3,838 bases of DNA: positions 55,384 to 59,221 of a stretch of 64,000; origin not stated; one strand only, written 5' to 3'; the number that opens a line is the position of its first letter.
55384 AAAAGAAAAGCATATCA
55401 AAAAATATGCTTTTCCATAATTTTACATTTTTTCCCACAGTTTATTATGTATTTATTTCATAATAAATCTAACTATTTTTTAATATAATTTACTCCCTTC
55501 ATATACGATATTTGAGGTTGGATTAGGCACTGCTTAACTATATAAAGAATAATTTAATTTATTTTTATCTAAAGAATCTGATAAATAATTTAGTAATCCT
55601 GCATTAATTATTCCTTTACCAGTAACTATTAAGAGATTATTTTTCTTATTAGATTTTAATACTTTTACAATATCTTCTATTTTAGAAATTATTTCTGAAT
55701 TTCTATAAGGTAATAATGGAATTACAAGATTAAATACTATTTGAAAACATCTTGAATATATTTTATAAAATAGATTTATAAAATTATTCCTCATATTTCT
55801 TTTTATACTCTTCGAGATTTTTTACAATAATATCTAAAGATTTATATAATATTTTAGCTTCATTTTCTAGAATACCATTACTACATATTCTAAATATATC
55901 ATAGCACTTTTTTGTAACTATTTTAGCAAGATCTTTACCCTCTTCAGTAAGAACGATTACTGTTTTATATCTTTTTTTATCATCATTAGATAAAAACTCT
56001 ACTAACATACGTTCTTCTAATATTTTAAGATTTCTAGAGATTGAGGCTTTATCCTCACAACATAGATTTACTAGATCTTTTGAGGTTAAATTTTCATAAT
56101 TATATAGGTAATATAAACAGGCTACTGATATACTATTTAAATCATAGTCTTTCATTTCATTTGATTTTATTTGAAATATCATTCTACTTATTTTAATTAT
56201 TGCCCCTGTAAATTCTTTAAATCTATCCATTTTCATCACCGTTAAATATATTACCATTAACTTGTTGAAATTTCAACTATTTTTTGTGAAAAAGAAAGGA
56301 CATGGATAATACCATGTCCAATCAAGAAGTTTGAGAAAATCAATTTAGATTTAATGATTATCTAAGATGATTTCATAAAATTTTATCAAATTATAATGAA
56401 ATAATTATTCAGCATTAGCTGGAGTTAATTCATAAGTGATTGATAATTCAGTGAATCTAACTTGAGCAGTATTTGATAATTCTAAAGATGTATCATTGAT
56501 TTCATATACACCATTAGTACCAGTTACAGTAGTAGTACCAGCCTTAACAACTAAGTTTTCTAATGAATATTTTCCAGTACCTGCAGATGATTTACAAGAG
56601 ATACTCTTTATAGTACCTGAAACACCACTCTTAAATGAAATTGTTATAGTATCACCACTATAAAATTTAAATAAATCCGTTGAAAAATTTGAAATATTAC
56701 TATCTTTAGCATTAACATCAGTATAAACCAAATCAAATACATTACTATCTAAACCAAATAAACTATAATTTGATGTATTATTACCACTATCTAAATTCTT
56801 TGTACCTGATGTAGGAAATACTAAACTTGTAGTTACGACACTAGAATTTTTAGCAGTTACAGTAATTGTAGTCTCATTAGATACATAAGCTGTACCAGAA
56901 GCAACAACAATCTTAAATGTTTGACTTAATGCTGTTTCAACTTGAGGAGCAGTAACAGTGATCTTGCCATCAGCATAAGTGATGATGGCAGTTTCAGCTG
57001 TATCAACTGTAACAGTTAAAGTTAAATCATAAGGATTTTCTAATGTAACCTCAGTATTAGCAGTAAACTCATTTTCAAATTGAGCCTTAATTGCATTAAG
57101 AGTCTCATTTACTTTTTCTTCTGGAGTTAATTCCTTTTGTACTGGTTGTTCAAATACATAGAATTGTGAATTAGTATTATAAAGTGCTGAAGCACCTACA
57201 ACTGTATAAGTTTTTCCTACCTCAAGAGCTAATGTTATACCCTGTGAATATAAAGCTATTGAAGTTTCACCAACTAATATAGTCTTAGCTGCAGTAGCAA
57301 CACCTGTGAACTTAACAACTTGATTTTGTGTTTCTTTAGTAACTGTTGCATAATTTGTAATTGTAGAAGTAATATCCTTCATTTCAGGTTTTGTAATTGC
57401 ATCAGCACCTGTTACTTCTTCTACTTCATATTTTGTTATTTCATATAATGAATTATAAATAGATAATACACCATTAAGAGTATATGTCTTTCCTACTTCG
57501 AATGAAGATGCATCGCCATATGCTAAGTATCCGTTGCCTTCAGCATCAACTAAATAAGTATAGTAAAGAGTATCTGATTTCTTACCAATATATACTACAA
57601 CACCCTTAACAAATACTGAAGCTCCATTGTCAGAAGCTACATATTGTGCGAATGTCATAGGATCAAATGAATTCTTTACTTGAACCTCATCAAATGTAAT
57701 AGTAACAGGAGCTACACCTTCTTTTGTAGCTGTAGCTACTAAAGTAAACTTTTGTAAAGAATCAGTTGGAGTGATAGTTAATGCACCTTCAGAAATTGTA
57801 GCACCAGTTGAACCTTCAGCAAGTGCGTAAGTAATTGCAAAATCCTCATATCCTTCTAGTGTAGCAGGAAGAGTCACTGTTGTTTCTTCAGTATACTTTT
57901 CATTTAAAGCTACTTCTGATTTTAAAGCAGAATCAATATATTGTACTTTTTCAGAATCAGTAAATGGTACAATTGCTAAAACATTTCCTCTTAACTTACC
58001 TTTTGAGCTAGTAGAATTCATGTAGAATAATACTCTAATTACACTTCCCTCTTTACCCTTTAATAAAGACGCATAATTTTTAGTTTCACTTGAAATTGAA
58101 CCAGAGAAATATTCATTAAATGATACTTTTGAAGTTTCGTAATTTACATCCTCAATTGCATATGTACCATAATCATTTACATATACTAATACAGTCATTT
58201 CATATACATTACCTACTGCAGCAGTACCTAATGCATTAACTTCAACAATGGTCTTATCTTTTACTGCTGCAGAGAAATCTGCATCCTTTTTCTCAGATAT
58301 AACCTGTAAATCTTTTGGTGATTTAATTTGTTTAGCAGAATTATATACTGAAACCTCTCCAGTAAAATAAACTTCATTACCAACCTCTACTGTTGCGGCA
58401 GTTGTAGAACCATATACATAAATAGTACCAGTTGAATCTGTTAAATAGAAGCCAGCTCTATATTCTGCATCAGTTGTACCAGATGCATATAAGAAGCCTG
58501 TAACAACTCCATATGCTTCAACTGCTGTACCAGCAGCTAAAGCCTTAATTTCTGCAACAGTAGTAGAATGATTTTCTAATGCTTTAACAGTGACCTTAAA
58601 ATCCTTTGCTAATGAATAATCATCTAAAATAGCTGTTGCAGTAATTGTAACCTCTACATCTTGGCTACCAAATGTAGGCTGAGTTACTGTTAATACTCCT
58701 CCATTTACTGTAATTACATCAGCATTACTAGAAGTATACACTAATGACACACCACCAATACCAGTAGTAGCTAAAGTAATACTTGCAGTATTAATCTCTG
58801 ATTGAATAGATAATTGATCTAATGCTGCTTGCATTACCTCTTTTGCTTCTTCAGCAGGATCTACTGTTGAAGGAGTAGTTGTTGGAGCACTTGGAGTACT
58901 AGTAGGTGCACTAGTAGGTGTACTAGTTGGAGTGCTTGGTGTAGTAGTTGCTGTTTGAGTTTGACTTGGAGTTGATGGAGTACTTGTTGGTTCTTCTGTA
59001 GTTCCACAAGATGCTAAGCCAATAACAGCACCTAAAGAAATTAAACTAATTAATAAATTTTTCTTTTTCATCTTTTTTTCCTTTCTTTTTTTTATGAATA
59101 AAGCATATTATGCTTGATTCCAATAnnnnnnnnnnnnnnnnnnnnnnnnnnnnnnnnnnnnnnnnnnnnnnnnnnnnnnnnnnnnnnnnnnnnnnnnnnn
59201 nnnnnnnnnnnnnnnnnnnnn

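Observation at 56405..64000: One operon links a surface SNase nuclease and a multi-OB-fold lipoprotein to a CUT1 ABC importer: candidate extracellular nucleic-acid capture, digestion and uptake system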

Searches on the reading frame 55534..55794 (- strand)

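Call 3: search_protein_families(library=pfam, proteins=[window:55534-55794:-], max_evalue=0.1)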
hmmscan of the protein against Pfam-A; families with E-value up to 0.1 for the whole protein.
window:55534-55794:- (86 aa): 3 families
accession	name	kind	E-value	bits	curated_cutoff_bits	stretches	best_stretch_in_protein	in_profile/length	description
PF00465.25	Fe-ADH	-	0.0014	18.7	31.3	1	39-85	11-57/168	Iron-containing alcohol dehydrogenase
PF10237.15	N6-adenineMlase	-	0.072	13.2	23.2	1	29-62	97-131/166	Probable N6-adenine methyltransferase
PF01713.27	Smr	-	0.084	13.5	25.7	1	29-71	5-50/77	Smr domain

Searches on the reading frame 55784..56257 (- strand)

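Call 3: search_protein_families(library=pfam, proteins=[window:55784-56257:-], max_evalue=0.1)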
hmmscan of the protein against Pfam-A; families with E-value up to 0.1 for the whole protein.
window:55784-56257:- (157 aa): 7 families
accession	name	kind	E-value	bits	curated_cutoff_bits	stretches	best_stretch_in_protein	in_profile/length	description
PF01047.28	MarR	-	1.3e-05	25.4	24.6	1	44-95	5-57/59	MarR family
PF12802.13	MarR_2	-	8.1e-05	23.1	27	1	38-96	1-60/61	MarR family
PF13601.12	HTH_34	-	0.0028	18.2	27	1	46-114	4-72/80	Winged helix DNA-binding domain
PF01475.25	FUR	-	0.0032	18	23.1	1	49-138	15-107/121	Ferric uptake regulator family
PF13814.12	Replic_Relax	-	0.044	14.3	25.3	1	48-111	1-70/191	Replication-relaxation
PF13463.12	HTH_27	-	0.061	14.1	22.2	1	42-107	3-68/68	Winged helix DNA-binding domain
PF07405.16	DUF1506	-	0.078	13.6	25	0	4-64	41-97/127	Protein of unknown function (DUF1506)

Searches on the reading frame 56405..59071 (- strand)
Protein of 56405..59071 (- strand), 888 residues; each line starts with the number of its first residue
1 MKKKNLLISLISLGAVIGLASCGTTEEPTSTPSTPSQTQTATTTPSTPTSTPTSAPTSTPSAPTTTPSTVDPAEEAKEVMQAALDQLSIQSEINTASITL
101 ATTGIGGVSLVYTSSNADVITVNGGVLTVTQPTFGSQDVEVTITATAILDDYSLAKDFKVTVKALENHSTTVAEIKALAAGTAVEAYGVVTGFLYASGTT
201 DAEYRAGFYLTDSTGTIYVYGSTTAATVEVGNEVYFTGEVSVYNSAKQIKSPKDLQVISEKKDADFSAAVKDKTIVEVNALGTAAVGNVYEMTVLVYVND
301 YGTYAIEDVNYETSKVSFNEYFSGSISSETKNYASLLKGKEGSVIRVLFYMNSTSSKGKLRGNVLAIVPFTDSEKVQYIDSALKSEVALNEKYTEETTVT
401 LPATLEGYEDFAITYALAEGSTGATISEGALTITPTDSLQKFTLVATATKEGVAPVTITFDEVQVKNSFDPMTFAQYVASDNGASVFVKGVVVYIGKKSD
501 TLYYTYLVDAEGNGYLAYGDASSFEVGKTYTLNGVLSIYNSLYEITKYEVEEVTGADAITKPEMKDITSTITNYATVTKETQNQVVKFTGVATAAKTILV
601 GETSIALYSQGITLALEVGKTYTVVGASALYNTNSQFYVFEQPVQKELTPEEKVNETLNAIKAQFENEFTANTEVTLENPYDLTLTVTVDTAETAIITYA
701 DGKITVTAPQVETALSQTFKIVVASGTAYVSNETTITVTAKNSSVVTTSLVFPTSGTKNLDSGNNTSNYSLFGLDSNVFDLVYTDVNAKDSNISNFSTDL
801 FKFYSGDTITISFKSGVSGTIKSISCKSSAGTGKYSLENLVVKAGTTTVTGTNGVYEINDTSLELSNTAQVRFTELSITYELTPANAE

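Call 3: search_protein_families(library=pfam, proteins=[window:56405-59071:-], max_evalue=0.1)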
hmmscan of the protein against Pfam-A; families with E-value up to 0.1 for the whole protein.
window:56405-59071:- (888 aa): 1 family
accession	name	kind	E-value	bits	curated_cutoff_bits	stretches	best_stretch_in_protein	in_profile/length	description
PF20578.4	aBig_2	-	2.4e-12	46.9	27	1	94-164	21-88/89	Atrophied bacterial Ig domain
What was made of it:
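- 56405..59071 (-): Non-catalytic multi-OB surface lipoprotein (888 aa). Layout: lipobox, TP linker, [helix-Ig-OB-D2], [helix-Ig-OB-OB], helix-Ig, C-terminal beta-sandwich. aBig_2 E 2e-12 (call 3).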

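Call 4: search_protein_families(library=ncbifam, proteins=[window:56405-59071:-], max_evalue=0.1)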
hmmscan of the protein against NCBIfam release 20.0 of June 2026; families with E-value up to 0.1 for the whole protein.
window:56405-59071:- (888 aa): 2 families
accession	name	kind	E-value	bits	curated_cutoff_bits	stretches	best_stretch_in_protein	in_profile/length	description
NF050142.1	PG1828_fam_lipo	equivalog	0.043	14.6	50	1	4-49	2-47/59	PG1828 family lipoprotein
NF053526.1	Myco_lipo_LppK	equivalog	0.084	12.8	125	0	7-56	8-58/167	lipoprotein LppK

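Call 21: search_solved_structures(query=window:56405-59071:-, max_evalue=1, show_alignments=2)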
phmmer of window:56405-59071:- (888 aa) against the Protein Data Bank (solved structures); distinct sequences matched with E-value up to 1: 1.
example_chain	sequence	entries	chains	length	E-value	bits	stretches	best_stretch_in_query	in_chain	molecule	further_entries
5yby_A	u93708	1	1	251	0.72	11.4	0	286-351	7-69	Gliomedin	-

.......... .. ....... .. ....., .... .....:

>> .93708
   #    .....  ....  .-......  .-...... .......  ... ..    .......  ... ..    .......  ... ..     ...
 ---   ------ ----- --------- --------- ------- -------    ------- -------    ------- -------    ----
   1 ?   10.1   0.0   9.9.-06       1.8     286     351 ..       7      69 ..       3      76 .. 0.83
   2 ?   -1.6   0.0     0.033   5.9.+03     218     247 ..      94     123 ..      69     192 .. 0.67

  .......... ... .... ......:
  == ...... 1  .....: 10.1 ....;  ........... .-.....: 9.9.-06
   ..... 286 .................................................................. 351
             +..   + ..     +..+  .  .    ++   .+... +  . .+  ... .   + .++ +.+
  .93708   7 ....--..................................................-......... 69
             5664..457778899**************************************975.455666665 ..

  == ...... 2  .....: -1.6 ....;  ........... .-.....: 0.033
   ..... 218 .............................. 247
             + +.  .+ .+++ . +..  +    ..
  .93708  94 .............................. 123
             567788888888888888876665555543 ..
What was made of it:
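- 56405..59071 (-): No catalytic-family hit (calls 3, 4, 21).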

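Call 39: find_homologous_proteins(query=window:56405-59071:-, max_evalue=0.001)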
Query window:56405-59071:- (888 aa): 56 proteins with E <= 0.001 among 8000 candidates.
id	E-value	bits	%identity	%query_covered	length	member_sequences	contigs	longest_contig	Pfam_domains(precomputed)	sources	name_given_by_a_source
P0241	0.0e+0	1798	98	100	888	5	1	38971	PF20578.5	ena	-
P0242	0.0e+0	1617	86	100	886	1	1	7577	PF20578.5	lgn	-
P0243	0.0e+0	1509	83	100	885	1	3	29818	PF20578.5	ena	-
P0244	0.0e+0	1494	83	100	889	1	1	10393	PF20578.5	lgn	-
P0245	0.0e+0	1289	70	100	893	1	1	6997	PF20578.5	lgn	-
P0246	9.4e-259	879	71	57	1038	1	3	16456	-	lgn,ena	-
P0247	1.7e-238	812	50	99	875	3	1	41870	PF20578.5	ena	-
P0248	6.3e-236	804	50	99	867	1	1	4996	PF20578.5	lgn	-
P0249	1.6e-235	802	50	99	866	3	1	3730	PF20578.5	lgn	-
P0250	1.5e-234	799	50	99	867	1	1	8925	PF20578.5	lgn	-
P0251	9.6e-234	796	50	99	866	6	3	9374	PF20578.5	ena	-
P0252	1.2e-232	793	50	99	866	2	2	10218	PF20578.5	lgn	-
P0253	9.4e-232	790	50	99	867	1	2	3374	PF20578.5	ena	-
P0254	3.2e-231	788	50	99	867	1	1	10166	PF20578.5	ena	-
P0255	5.6e-231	787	50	99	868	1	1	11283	PF20578.5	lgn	-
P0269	1.9e-103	366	33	99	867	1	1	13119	PF01336.32,PF20578.5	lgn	-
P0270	3.6e-103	365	33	99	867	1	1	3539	PF01336.32,PF20578.5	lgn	-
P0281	3.8e-90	322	35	99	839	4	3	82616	PF01336.32,PF20578.5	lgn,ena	-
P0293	8.4e-9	53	27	24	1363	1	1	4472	PF01336.32,PF20578.5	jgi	jgi:hypothetical protein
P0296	6.7e-5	40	25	55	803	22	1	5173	PF01336.32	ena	-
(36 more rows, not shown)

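Call 51: search_protein_families(library=pfam, alignment_id=A2, max_evalue=0.01)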
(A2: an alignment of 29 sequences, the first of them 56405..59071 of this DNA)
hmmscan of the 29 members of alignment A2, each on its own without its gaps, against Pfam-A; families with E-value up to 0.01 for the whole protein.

A. member 1, window:56405-59071:- (888 aa): 1 family
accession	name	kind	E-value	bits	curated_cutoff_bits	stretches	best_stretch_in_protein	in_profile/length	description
PF20578.4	aBig_2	-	2.4e-12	46.9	27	1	94-164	21-88/89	Atrophied bacterial Ig domain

B. families by the number of members that match (of 29 scanned): 9 families
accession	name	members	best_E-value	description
PF20578.4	aBig_2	29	1.9e-21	Atrophied bacterial Ig domain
PF01336.31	tRNA_anti-codon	9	6.2e-06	OB-fold nucleic acid binding domain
PF02303.23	Phage_DNA_bind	2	0.0013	Helix-destabilising protein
PF07679.22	I-set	2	0.005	Immunoglobulin I-set domain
PF16339.10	DUF4969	2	0.0056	Domain of unknown function (DUF4969)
PF16100.11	RMI2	1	0.0035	RecQ-mediated genome instability protein 2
PF01551.29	Peptidase_M23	1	0.0039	Peptidase family M23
PF17773.7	UPF0176_N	1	0.0073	UPF0176 acylphosphatase like domain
PF22067.2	Cep192_D3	1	0.0083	Cep192 domain 3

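Call 52: predict_structure(alignment_id=A2)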
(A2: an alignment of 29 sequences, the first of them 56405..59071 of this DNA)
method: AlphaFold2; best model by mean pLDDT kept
length: 888 residues; sequences in the alignment: 29
mean_pLDDT: 83.6   pTM: 0.45
mean pLDDT of the five models: 83.6, 83.5, 82.9, 82.6, 81.6
residues with pLDDT >= 90: 388; 70-90: 398; 50-70: 31; < 50: 71
segments of 3 or more residues with pLDDT < 50: 1-68, 886-888
pLDDT, mean of each block of 10 residues (from residue 1): 29 30 33 33 34 36 40 86 89 83 87 89 85 76 92 92 83 96 96 92 94 97 94 95 92 89 94 95 95 93 92 93 85 90 93 90 95 89 87 89 89 94 93 86 95 91 80 90 87 89 92 93 91 91 91 84 88 87 92 87 85 80 91 85 82 82 81 82 86 80 81 80 78 87 78 87 88 89 77 86 92 87 90 86 84 79 91 91 57
secondary structure, 60 per line:
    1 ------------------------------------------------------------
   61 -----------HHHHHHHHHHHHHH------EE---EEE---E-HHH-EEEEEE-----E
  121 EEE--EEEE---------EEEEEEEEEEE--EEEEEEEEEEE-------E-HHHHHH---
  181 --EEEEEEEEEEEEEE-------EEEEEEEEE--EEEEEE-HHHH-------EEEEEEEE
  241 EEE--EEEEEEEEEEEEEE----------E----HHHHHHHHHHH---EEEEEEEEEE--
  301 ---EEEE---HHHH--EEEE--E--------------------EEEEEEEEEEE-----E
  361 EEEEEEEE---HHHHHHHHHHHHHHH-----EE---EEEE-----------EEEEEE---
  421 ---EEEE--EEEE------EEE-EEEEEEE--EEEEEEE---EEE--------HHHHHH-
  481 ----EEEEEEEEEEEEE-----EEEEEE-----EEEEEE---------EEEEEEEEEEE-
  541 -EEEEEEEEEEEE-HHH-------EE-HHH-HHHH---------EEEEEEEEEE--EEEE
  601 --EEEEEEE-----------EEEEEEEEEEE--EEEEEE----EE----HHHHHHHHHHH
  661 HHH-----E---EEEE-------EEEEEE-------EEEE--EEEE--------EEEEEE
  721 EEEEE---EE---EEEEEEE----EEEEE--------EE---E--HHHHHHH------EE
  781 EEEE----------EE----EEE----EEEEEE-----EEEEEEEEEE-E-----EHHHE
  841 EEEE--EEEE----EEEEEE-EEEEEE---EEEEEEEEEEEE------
elements in order (helices of 4 or more, strands of 3 or more residues): H72-85 E97-99 E109-114 E120-123 E126-129 E139-149 E152-162 H172-177 E183-196 E204-212 E215-220 H222-225 E233-243 E246-259 H275-285 E289-298 E304-307 H311-314 E317-320 E344-354 E360-368 H372-386 E397-400 E412-417 E424-427 E430-433 E440-442 E444-450 E453-459 E463-465 H474-479 E485-497 E503-508 E514-519 E529-539 E542-553 H572-575 E585-594 E597-600 E603-609 E621-631 E634-639 H650-663 E673-676 E684-689 E697-700 E703-706 E715-725 E734-740 E745-749 H766-772 E779-784 E801-803 E808-813 E819-828 E840-844 E847-850 E855-860 E862-867 E871-882
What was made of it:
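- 56405..59071 (-): AF2 pLDDT 83.6 with secondary-structure map (call 52).
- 58868..59005 (-): Disordered Thr/Pro/Ser-rich tether (aa 23-68) after the lipidated Cys22. pLDDT below 50 for residues 1-68 (call 52).
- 58289..58567 (-): OB module D1 (aa 169-261). Strand pattern beta1-3, helix, beta4-5 (call 52).
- On OB-fold nucleic-acid-binding domain (PF01336-like): AF2 strand and helix order for aa 172-260 and 474-553 (call 52).
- Checked: The 888-aa protein also contains three aBig_2 Ig domains, an unassigned domain (270-370) and a C-terminal beta-sandwich (calls 3, 52).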

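Call 56: fold_search(model_id=the predicted structure, library=pdb)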
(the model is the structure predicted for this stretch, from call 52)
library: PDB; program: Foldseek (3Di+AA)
matches with E <= 10: 1314; with E <= 0.001: 40
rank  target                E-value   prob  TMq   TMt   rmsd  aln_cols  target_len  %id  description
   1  2ber                  6.1e-08  0.99  0.11  0.15  35.2       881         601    8  Y370G Active Site Mutant of the Sialidase from Micromonospora viridifaciens in complex with beta-Neu5Ac (sialic acid). (released 2005-04-04)
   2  1wcq_A                8.7e-08  0.99  0.12  0.15  29.7       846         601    8  Mutagenesis of the Nucleophilic Tyrosine in a Bacterial Sialidase to Phenylalanine. (released 2005-10-12)
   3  1w8o_A                1.2e-07  0.99  0.12  0.15  34.5       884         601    8  Contribution of the Active Site Aspartic Acid to Catalysis in the Bacterial Neuraminidase from Micromonospora viridifa (released 2004-09-29)
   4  7sqc_O0               1.6e-07  0.75  0.08  0.07  44.2      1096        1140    9  Ciliary C1 central pair apparatus isolated from Chlamydomonas reinhardtii (released 2022-04-13)
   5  7r5k_10               1.7e-07  0.92  0.09  0.05  32.1       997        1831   10  Human nuclear pore complex (constricted) (released 2022-06-22)
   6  7ok5_B                3.3e-07  0.97  0.09  0.12  36.4       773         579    8  Crystal structure of mouse neurofascin 155 immunoglobulin domains (released 2022-12-14)
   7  5z7d_C                3.5e-07  1.00  0.15  0.27  20.9       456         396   12  p204HINab-dsDNA complex structure (released 2019-01-30)
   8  6qx4_A                3.1e-06  0.80  0.09  0.11  27.8       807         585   10  Structure of the Bacillus anthracis Sap S-layer assembly domain (released 2019-07-31)
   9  6vg4_A                3.8e-06  0.60  0.07  0.09  44.8       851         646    8  Human protocadherin 10 ectodomain (released 2020-03-11)
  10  6e57_C                4.9e-06  0.97  0.10  0.17  21.8       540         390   10  Bacteroides ovatus mixed-linkage glucan utilization locus (MLGUL) SGBP-B in complex with mixed-linkage heptasaccharide (released 2019-05-29)
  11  5ho0                  4.9e-06  0.91  0.13  0.13  32.3       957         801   10  Crystal structure of AbnA (closed conformation), a GH43 extracellular arabinanase from Geobacillus stearothermophilus (released 2017-02-01)
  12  5ho2                  6.4e-06  0.90  0.12  0.13  31.6       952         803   10  Crystal structure of AbnA (open conformation), a GH43 extracellular arabinanase from Geobacillus stearothermophilus (released 2017-02-01)
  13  5hp6                  7.4e-06  0.91  0.13  0.14  33.4       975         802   10  Structure of AbnA, a GH43 extracellular arabinanase from Geobacillus stearothermophilus (a new conformational state) (released 2017-02-01)
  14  9g93_A                8.7e-06  0.91  0.09  0.13  37.3       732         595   10  CryoET structure of the in vitro grown Bacillus anthracis Sap S-layer (released 2024-12-18)
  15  6vg1_B                1.0e-05  0.57  0.08  0.10  45.8       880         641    9  xenopus protocadherin 8.1 EC1-6 (released 2020-03-11)
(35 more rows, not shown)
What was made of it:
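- On OB-fold nucleic-acid-binding domain (PF01336-like): Foldseek finds HIN, POT1 and CST at probability ~1 (call 56).
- Foldseek finds HIN, POT1, CST and BRCA2 (call 56). Whole-chain Foldseek hits are dominated by Ig/CBM-rich surface proteins (call 56).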

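Call 101: search_protein_representatives(alignment_id=A2)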
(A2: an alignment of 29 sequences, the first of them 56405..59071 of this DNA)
Query: 29 sequences, 870 profile positions. Proteins with E-value up to 0.001 (for the whole library): 6360; up to 1e-10: 3165; up to 1e-30: 693. The best 150 are listed.
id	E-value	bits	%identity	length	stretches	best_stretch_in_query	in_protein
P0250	0.0e+00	1146.7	-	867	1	1-867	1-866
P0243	0.0e+00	1096.9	-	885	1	1-869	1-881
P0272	0.0e+00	1076.5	-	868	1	1-868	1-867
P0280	3.7e-287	971.6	-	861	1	1-869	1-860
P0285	4.3e-285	964.7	-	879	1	1-869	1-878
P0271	2.4e-275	932.5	-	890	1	1-868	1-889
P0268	5.8e-271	918.0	-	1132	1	1-868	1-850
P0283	9.0e-259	877.6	-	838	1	1-869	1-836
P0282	7.3e-256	868.0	-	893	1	1-869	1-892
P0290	2.7e-249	846.3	-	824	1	1-868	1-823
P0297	2.9e-230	783.3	-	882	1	1-844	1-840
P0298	2.7e-228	776.8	-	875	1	1-869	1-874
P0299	2.5e-227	773.6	-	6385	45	82-150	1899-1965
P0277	2.8e-218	743.7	-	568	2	1-445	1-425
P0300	1.6e-211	721.3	-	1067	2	1-868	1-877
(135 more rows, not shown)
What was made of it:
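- Tried and rejected: Profile search with the OB-protein alignment (call 101).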
